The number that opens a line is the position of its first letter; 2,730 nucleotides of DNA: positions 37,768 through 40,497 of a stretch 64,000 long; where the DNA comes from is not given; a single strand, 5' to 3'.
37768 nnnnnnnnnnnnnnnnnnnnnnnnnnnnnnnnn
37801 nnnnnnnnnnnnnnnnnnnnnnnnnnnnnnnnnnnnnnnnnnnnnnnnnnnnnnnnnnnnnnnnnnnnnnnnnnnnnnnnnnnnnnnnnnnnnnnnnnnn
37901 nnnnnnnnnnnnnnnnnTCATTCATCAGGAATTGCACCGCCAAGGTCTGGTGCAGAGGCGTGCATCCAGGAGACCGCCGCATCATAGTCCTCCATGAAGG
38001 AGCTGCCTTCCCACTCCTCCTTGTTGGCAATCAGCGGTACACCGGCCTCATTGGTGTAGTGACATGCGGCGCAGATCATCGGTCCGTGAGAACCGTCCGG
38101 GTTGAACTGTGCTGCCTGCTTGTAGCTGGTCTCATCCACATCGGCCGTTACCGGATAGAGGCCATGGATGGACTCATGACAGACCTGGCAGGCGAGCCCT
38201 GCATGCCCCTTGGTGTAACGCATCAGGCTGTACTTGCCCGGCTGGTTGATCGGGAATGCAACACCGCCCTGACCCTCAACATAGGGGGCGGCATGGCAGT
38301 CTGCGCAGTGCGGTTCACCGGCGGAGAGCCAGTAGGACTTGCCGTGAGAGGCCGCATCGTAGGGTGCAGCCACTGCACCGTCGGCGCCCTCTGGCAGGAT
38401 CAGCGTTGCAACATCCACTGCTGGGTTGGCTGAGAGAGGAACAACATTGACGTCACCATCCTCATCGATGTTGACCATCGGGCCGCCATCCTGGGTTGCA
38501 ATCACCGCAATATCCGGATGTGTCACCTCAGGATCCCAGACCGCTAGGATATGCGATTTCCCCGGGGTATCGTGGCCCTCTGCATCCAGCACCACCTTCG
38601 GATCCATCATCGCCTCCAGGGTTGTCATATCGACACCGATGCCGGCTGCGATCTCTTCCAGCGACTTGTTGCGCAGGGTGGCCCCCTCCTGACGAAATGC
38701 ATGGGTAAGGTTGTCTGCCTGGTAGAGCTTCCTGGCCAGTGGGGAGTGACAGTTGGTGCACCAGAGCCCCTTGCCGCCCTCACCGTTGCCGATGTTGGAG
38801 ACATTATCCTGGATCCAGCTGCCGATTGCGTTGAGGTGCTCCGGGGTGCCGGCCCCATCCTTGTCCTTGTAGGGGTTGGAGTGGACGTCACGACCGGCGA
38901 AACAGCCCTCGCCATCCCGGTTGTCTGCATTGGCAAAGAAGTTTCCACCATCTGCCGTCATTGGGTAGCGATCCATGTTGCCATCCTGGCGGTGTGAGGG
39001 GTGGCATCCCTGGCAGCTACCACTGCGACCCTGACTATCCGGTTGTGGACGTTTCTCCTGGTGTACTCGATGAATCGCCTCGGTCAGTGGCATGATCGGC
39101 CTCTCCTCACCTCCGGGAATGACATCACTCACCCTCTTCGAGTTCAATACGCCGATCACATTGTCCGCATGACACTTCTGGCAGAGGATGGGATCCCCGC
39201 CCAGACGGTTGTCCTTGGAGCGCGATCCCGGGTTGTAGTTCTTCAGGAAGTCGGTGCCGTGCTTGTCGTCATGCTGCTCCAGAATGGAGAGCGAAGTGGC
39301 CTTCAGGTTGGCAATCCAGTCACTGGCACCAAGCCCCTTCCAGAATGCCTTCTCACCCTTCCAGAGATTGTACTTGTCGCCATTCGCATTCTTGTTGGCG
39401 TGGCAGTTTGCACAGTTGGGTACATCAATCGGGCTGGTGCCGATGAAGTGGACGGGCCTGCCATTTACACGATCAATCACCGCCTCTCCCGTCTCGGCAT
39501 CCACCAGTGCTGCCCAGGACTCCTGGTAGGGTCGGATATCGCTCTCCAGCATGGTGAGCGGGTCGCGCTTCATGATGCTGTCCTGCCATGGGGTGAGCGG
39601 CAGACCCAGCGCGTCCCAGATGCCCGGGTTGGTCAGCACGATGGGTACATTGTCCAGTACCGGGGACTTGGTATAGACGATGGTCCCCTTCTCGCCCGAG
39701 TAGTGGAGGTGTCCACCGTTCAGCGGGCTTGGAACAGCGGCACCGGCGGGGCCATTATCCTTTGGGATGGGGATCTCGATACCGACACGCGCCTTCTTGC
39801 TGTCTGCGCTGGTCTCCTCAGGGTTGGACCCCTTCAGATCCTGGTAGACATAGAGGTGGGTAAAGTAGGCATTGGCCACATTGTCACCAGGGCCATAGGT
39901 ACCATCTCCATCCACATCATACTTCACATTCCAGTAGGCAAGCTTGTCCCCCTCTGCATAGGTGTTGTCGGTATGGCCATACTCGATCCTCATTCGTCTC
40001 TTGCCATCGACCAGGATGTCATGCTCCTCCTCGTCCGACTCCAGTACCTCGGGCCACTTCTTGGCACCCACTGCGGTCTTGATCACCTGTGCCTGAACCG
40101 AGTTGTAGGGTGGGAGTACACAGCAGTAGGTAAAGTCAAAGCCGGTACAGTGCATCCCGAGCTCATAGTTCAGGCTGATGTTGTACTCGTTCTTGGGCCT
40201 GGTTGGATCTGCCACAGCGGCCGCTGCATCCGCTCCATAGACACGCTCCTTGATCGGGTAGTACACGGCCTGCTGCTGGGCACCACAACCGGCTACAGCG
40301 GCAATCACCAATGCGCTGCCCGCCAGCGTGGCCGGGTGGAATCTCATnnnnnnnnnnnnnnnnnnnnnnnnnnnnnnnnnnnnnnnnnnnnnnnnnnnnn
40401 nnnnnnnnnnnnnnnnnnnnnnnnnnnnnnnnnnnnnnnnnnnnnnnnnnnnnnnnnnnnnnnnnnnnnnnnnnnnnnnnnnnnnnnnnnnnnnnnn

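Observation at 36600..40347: Heptaheme c-type cytochrome lipoprotein plus a dedicated periplasmic parvulin PPIase, inserted between ftsY and the conserved M16-peptidase pair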

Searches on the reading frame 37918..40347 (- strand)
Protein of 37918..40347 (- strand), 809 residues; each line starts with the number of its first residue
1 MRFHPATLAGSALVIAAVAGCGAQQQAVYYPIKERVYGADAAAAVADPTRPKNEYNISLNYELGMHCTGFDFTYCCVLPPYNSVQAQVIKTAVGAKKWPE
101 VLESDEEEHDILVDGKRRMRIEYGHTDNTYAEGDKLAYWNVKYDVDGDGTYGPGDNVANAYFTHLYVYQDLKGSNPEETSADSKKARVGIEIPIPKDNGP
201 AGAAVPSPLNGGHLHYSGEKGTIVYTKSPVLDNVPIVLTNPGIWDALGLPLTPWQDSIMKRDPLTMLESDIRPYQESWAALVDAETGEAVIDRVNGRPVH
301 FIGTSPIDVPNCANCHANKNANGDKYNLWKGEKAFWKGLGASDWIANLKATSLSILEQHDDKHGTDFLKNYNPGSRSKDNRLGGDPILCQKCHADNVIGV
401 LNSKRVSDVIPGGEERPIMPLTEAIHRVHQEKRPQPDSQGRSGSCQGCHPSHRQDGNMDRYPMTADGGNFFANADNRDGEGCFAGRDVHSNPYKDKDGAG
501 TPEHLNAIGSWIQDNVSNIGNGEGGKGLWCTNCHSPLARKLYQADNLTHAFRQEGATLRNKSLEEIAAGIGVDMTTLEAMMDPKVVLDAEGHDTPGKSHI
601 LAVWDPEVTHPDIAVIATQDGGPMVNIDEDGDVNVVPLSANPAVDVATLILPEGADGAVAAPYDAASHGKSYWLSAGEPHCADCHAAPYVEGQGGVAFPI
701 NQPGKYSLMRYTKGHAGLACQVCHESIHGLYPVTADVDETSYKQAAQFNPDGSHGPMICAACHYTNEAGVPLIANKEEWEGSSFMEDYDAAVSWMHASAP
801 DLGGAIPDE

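Call 3: search_protein_families(library=pfam, proteins=[window:37918-40347:-], max_evalue=0.1)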
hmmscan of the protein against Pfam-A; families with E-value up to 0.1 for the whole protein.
window:37918-40347:- (809 aa): 5 families
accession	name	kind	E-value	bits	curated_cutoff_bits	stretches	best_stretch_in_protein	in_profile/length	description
PF14522.11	Cytochrome_C7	-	1.4e-06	28.5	24.8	1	716-768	12-53/67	Cytochrome c7 and related cytochrome c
PF22113.1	Mtrc-MtrF_II-IV_dom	-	2.5e-06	27.6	30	0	679-766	82-166/176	Outer membrane cytochrome MtrC/MtrF-like, domains II/IV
PF14537.11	Cytochrom_c3_2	-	0.00011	23.1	25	0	680-766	8-67/79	Cytochrome c3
PF09699.15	Paired_CXXCH_1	-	0.0023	18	20.6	0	426-453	13-40/41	Doubled CXXCH motif (Paired_CXXCH_1)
PF02085.21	Cytochrom_CIII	-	0.029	15.1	22.9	0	389-456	33-89/101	Class III cytochrome C family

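Call 4: search_protein_families(library=ncbifam, proteins=[window:37918-40347:-], max_evalue=0.1)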
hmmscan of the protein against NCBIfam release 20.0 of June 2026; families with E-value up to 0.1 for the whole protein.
window:37918-40347:- (809 aa): 2 families
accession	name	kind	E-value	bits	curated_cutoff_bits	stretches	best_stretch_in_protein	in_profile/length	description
TIGR03508.1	decahem_SO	subfamily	0.012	15.1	192.2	0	425-458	100-133/258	DmsE family decaheme c-type cytochrome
TIGR03507.1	decahem_SO1788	subfamily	0.059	11.8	209.3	0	388-537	183-303/672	OmcA/MtrC family decaheme c-type cytochrome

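Call 5: search_solved_structures(query=window:37918-40347:-, max_evalue=10, show_alignments=2)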
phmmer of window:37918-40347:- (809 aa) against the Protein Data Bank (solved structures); distinct sequences matched with E-value up to 10: 3.
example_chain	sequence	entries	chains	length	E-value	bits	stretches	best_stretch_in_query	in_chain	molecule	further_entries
2qlt_A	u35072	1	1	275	0.16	13.2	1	671-721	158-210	(DL)-glycerol-3-phosphatase 1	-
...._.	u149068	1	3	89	0.2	12.9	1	525-566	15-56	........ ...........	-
8zeh_g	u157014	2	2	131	0.86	10.7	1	497-583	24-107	Photosystem I reaction center subunit Psa29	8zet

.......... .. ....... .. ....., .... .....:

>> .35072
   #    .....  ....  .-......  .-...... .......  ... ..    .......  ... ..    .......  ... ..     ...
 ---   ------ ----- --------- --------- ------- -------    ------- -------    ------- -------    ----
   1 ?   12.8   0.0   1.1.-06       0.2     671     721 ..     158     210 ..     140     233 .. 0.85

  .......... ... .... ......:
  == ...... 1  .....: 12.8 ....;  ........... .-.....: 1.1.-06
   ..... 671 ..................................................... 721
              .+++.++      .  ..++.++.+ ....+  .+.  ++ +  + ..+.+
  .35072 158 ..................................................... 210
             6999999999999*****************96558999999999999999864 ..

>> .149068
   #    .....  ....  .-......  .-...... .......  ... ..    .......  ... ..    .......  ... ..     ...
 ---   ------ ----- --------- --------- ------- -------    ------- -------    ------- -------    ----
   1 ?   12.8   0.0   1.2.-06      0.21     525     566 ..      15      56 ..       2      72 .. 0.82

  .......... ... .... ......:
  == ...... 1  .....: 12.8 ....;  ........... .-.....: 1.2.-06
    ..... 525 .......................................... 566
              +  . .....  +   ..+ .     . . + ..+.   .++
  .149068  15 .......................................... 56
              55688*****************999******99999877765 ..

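Call 6: find_homologous_proteins(query=window:37918-40347:-, max_evalue=0.001)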
Query window:37918-40347:- (809 aa): 902 proteins with E <= 0.001 among 8000 candidates; the best 120 are listed.
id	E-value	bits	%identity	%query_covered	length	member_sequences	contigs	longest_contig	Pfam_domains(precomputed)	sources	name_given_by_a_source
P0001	0.0e+0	1703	88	99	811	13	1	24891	PF14522.12,PF22113.2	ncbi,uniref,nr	ncbi:MAG: hypothetical protein H8D24_08165 [Gammaproteobacteria bacterium]|uniref:Cytochrome c domai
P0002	0.0e+0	1557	79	100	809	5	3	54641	PF14522.12,PF22113.2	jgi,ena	-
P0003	0.0e+0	1538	80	98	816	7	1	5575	PF14522.12,PF22113.2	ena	-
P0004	0.0e+0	1532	80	98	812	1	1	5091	PF22113.2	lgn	-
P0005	0.0e+0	1524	78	100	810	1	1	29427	PF13442.12,PF14522.12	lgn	-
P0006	0.0e+0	1468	75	100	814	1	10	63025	PF14522.12,PF22113.2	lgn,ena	-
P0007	0.0e+0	1394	70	99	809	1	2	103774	PF14522.12,PF22113.2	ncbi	-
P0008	0.0e+0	1356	71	99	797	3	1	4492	PF14537.12,PF14522.12,PF22113.2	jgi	-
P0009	0.0e+0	1348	70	99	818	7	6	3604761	PF14522.12,PF22113.2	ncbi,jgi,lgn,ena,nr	ncbi:hypothetical protein [Candidatus Endoriftia persephone]|jgi:hypothetical protein|nr:hypothetica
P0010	0.0e+0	1338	70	99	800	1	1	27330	PF14522.12,PF22113.2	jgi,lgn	-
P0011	0.0e+0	1338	71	99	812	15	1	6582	PF14522.12,PF22113.2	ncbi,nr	ncbi:MAG: hypothetical protein D6720_07835 [Gammaproteobacteria bacterium]|nr:MAG: hypothetical prot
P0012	0.0e+0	1337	72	95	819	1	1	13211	PF14522.12,PF22113.2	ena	-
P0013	0.0e+0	1332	71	95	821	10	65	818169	PF14522.12,PF22113.2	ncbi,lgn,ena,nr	ncbi:MAG: hypothetical protein KDI43_14900 [Gammaproteobacteria bacterium]|nr:hypothetical protein [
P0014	0.0e+0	1332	71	96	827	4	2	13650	PF14522.12,PF22113.2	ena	-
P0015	0.0e+0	1332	69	99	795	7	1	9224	PF14522.12,PF22113.2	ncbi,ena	-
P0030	0.0e+0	1310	70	95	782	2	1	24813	PF14537.12,PF02085.22,PF14522.12,PF22113.2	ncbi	ncbi:cytochrome c3 family protein [Endothiovibrio diazotrophicus]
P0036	0.0e+0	1308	70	95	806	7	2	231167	PF14522.12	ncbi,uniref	ncbi:hypothetical protein [Sedimenticola sp.]|uniref:hypothetical protein n=1 Tax=Sedimenticola sp. 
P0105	0.0e+0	1280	68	99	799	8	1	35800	PF14522.12,PF22113.2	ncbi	ncbi:MAG TPA: hypothetical protein VIU93_11050 [Gallionellaceae bacterium]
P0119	0.0e+0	1274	69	93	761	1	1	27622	PF14522.12,PF22113.2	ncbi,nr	ncbi:MAG TPA: hypothetical protein VFK88_10730 [Gallionella sp.]|nr:hypothetical protein [Gallionell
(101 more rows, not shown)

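Call 9: find_encoding_contigs(protein=P0009, flank=10000, max_places=2)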
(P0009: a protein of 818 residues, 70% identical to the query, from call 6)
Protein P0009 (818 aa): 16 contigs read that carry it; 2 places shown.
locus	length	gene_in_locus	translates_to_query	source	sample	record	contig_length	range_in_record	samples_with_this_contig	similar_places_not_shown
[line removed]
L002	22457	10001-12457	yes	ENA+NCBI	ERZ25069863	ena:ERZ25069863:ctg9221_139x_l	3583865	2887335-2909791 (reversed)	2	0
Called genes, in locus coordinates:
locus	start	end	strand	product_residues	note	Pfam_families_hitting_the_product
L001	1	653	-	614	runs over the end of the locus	PF27104:FimW_N, PF27125:FimW_C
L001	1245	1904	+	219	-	PF02798:GST_N, PF13417:GST_N_3, PF22441:CLIC-like_N, PF13409:GST_N_2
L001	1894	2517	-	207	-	PF13462:Thioredoxin_4 (weak), PF01323:DSBA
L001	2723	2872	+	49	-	-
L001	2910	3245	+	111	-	PF00856:SET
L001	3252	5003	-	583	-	PF12584:TRAPPC10_C (faint), PF13584:BatD, PF25607:DUF7939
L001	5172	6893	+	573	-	PF01368:DHH, PF02272:DHHA1, PF17768:RecJ_OB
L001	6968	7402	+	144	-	PF04751:DarP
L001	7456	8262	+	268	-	PF00990:GGDEF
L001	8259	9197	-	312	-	PF00749:tRNA-synt_1c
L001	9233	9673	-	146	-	PF21157:DksA_N, PF01258:zf-dskA_traR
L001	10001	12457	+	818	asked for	PF14522:Cytochrome_C7 (faint), PF22113:Mtrc-MtrF_II-IV_dom (faint)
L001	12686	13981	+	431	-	PF13145:Rotamase_2, PF00639:Rotamase, PF13616:Rotamase_3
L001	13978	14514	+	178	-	PF08534:Redoxin, PF00578:AhpC-TSA, PF13905:Thioredoxin_8 (weak)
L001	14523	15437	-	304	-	PF08668:HDOD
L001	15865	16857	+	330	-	PF01636:APH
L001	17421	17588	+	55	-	-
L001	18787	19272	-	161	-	PF01668:SmpB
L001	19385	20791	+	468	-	PF00209:SNF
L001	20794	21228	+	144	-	PF10604:Polyketide_cyc2 (weak), PF03364:Polyketide_cyc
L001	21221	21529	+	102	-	PF03658:Ub-RnfH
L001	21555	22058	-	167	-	PF04355:BamE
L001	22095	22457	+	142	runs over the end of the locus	PF01475:FUR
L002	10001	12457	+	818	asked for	PF14522:Cytochrome_C7 (faint), PF22113:Mtrc-MtrF_II-IV_dom (faint)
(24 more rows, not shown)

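Call 10: find_encoding_contigs(protein=P0105, flank=10000, max_places=2)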
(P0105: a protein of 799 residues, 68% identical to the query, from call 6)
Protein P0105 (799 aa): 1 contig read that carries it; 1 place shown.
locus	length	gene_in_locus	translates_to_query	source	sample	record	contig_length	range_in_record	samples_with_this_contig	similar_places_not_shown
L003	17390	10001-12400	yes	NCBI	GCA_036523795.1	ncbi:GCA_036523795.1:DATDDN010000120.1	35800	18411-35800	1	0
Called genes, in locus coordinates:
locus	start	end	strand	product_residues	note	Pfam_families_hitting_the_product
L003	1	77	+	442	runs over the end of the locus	PF25371:DUF7884, PF02353:CMAS, PF07021:MetW (weak), PF13489:Methyltransf_23, PF13847:Methyltransf_31, PF08241:Methyltransf_11, PF08242:Methyltransf_12, PF13649:Methyltransf_25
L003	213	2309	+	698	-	PF00580:UvrD-helicase, PF13604:AAA_30 (faint), PF01443:Viral_helicase1 (faint), PF13245:AAA_19, PF13361:UvrD_C, PF13538:UvrD_C_2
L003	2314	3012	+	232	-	PF00154:RecA_N, PF03846:SulA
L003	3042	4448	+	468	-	PF00817:IMS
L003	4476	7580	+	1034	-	PF02811:PHP, PF07733:DNA_pol3_alpha, PF17657:DNA_pol3_finger, PF14579:HHH_6, PF01336:tRNA_anti-codon (weak)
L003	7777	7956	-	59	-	-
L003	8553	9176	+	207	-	PF00034:Cytochrom_C (faint), PF13442:Cytochrome_CBB3 (faint)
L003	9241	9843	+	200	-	PF03264:Cytochrom_NNT, PF02085:Cytochrom_CIII (faint), PF14522:Cytochrome_C7 (faint), PF14537:Cytochrom_c3_2 (faint)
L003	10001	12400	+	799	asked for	PF14522:Cytochrome_C7 (faint), PF22113:Mtrc-MtrF_II-IV_dom (faint)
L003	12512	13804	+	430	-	PF13145:Rotamase_2, PF00639:Rotamase, PF13616:Rotamase_3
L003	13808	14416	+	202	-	PF08534:Redoxin, PF00578:AhpC-TSA, PF13905:Thioredoxin_8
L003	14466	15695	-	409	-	PF12000:Glyco_trans_4_3, PF00534:Glycos_transf_1, PF13692:Glyco_trans_1_4, PF13524:Glyco_trans_1_2 (weak)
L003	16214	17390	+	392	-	PF00664:ABC_membrane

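Call 11: find_encoding_contigs(protein=P0036, flank=10000, max_places=2)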
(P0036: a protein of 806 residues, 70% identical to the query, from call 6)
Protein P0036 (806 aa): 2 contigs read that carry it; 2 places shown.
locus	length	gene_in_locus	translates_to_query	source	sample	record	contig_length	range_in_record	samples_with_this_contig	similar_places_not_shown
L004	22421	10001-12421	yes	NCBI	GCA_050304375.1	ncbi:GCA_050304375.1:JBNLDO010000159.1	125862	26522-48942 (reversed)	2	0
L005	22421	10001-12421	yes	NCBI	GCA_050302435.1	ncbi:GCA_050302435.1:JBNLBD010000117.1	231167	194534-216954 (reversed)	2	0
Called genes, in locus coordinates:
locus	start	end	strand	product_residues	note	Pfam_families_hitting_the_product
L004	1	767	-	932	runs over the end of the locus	PF00512:HisKA, PF02518:HATPase_c, PF00072:Response_reg, PF01627:Hpt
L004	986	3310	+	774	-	PF00072:Response_reg, PF00990:GGDEF, PF00563:EAL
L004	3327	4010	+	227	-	PF00027:cNMP_binding, PF13545:HTH_Crp_2, PF00325:Crp (weak)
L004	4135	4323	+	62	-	PF11127:YgaP-like_TM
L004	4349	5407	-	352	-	PF01594:AI-2E_transport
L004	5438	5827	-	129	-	-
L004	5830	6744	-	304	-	PF00126:HTH_1, PF03466:LysR_substrate, PF12849:PBP_like_2, PF12727:PBP_like (weak)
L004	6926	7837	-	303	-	-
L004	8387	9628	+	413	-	PF03349:Toluene_X, PF13609:Porin_4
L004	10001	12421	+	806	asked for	PF14522:Cytochrome_C7 (faint)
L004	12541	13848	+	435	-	PF13145:Rotamase_2, PF00639:Rotamase, PF13616:Rotamase_3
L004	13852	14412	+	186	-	PF08534:Redoxin, PF00578:AhpC-TSA, PF13905:Thioredoxin_8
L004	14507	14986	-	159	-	PF02635:DsrE (faint), PF13686:DrsE_2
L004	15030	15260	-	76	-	PF01206:TusA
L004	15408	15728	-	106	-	PF00581:Rhodanese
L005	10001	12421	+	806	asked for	PF14522:Cytochrome_C7 (faint)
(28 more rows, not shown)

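Call 16: search_protein_representatives(protein=window:37918-40347:-)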
Query: 809 residues. Proteins with E-value up to 0.001 (for the whole library): 415; up to 1e-10: 209; up to 1e-30: 83. The best 150 are listed.
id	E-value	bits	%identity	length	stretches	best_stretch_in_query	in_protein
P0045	0.0e+00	1303.6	71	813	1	39-808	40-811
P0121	5.9e-231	785.4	53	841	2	410-800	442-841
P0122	3.7e-189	647.1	51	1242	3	42-410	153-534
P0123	1.9e-180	618.3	53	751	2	48-570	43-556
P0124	1.5e-164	565.8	51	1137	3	124-697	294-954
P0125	3.8e-157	541.3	48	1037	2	51-586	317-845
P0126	1.4e-151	522.8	50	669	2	395-804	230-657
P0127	3.9e-151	521.4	46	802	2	42-571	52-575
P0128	9.4e-147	506.9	43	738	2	42-593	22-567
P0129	1.4e-142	493.1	52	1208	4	626-782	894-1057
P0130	1.4e-141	489.8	49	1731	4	341-607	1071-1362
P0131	3.6e-136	471.9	47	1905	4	230-585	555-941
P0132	5.5e-135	467.9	48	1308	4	342-650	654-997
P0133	5.0e-117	408.5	47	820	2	214-586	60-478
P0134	1.7e-114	400.2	46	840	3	340-654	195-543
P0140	1.7e-96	340.6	40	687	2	50-570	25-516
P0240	5.4e-20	87.5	40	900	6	48-105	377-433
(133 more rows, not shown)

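Call 21: find_encoding_contigs(protein=window:37918-40347:-, flank=10000, max_places=3)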
Protein window:37918-40347:- (809 aa): 22 contigs read that carry it; 3 places shown.
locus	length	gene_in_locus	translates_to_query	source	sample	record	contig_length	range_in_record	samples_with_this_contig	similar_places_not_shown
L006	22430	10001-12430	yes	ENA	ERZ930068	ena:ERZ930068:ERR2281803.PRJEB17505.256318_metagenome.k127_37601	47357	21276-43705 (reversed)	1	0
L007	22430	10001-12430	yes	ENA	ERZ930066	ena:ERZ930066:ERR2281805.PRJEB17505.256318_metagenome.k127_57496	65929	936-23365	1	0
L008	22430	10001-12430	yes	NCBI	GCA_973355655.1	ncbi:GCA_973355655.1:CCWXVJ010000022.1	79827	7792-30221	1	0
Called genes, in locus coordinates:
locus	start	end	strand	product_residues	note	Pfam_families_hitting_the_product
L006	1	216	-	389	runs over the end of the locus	PF03721:UDPG_MGDP_dh_N, PF00984:UDPG_MGDP_dh, PF03720:UDPG_MGDP_dh_C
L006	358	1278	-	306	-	PF01063:Aminotran_4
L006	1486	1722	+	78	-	PF00830:Ribosomal_L28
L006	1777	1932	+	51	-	PF00471:Ribosomal_L33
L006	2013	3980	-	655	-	PF05378:Hydant_A_N, PF01968:Hydantoinase_A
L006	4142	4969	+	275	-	PF01149:Fapy_DNA_glyco, PF06831:H2TH, PF06827:zf-FPG_IleRS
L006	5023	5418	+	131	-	PF00717:Peptidase_S24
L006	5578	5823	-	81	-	PF00037:Fer4 (weak), PF12838:Fer4_7 (weak)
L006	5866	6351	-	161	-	PF01467:CTP_transf_like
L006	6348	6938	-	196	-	PF03602:Cons_hypoth95, PF05175:MTS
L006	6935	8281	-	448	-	PF00675:Peptidase_M16, PF05193:Peptidase_M16_C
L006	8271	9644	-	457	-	PF00675:Peptidase_M16, PF05193:Peptidase_M16_C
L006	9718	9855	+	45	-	-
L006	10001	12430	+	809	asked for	PF14522:Cytochrome_C7 (faint), PF22113:Mtrc-MtrF_II-IV_dom (faint)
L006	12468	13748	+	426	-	PF13145:Rotamase_2, PF13616:Rotamase_3, PF00639:Rotamase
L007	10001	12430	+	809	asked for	PF14522:Cytochrome_C7 (faint), PF22113:Mtrc-MtrF_II-IV_dom (faint)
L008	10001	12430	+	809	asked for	PF14522:Cytochrome_C7 (faint), PF22113:Mtrc-MtrF_II-IV_dom (faint)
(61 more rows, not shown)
